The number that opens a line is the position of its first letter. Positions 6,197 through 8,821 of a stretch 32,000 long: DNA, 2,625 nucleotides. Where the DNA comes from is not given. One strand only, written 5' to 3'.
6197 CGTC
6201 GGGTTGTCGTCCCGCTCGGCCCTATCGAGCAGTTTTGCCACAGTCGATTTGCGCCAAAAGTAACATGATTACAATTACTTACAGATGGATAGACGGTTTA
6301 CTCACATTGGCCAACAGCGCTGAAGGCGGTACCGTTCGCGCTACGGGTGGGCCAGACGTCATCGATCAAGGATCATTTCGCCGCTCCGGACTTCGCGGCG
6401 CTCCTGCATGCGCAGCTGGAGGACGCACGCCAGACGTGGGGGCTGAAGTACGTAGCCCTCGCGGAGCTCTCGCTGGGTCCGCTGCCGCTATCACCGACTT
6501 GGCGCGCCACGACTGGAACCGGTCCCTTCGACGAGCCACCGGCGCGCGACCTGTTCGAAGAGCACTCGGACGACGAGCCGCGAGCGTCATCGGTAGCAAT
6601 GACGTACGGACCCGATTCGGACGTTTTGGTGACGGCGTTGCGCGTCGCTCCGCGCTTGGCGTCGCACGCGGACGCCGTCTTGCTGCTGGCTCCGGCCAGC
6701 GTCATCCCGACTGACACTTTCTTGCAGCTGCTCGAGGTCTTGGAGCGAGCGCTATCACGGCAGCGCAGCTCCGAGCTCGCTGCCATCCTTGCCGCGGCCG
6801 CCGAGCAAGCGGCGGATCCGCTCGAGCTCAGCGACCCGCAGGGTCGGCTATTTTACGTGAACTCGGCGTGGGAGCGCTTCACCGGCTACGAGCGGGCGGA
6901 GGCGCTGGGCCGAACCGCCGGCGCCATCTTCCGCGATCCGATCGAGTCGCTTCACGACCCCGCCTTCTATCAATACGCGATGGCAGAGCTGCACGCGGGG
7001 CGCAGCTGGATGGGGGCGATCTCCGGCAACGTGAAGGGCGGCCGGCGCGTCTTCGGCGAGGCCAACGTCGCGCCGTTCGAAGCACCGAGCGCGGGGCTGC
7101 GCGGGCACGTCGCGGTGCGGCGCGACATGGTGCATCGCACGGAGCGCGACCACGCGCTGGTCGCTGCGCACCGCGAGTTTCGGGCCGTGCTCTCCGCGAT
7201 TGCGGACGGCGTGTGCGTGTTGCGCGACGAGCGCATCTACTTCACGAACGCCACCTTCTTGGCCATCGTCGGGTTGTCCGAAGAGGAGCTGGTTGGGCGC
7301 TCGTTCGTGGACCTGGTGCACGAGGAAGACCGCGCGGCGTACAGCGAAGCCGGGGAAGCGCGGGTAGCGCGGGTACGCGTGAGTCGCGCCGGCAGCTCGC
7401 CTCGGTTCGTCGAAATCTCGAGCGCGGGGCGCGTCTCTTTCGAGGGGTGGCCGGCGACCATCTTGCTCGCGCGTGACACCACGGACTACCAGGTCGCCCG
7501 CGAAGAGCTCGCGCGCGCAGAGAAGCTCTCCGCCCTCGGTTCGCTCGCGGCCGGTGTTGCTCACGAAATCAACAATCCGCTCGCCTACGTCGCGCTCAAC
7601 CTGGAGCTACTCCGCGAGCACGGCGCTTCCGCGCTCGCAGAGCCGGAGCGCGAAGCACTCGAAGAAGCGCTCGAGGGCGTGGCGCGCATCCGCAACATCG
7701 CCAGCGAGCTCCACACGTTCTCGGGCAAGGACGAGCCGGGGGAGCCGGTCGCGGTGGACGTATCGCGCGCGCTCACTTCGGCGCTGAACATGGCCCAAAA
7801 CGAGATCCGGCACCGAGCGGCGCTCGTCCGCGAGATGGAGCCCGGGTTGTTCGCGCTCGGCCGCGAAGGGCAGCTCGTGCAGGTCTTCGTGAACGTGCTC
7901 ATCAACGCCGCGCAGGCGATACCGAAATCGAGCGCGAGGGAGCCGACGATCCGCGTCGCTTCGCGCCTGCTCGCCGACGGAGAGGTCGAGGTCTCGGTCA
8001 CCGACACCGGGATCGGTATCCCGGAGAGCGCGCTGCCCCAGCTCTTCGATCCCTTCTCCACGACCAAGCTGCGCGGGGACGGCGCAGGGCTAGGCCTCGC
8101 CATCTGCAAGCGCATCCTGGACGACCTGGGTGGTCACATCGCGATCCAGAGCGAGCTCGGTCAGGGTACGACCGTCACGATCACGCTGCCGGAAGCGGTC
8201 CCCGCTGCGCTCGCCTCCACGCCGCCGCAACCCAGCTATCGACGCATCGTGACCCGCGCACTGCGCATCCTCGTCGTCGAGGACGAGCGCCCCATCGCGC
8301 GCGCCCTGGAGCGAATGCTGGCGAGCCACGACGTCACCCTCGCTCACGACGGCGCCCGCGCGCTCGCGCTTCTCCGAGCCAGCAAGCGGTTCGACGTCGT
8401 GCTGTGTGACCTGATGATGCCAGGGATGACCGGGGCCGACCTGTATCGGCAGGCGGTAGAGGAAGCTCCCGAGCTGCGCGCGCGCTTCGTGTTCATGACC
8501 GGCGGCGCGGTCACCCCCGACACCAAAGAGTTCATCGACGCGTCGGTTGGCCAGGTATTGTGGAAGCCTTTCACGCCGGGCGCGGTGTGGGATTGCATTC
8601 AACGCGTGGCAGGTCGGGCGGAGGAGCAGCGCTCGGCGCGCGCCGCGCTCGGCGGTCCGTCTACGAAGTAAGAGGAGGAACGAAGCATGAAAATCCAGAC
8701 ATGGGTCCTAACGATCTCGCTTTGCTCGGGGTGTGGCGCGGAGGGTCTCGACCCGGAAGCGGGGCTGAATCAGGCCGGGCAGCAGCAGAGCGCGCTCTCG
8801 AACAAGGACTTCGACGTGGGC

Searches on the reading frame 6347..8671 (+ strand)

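Call 61: search_protein_families(library=pfam, proteins=[window:6347-8671:+], max_evalue=0.001)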
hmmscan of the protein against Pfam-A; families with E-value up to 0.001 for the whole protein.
window:6347-8671:+ (774 aa): 8 families
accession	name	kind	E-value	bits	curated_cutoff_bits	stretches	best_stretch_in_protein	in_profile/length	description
PF02518.31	HATPase_c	-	1.5e-26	93.4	26.4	1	507-617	3-110/111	Histidine kinase-, DNA gyrase B-, and HSP90-like ATPase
PF00989.32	PAS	-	3.9e-19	69.2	22.6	2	277-335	2-57/113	PAS fold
PF13426.13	PAS_9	-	4e-16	59.6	27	2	161-261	6-101/103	PAS domain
PF00072.30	Response_reg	-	5.6e-16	59.1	30.2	1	641-747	1-106/111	Response regulator receiver domain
PF08448.16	PAS_4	-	5.5e-12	46.3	23.1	2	155-261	4-105/110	PAS fold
PF13188.13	PAS_8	-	2.4e-10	40.4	21.8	1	148-198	3-50/65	PAS domain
PF00512.31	HisKA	-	6.9e-10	39.3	26.9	1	397-460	2-62/66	His Kinase A (phospho-acceptor) domain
PF08447.18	PAS_3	-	1.1e-06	29.3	25.6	0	299-335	3-41/89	PAS fold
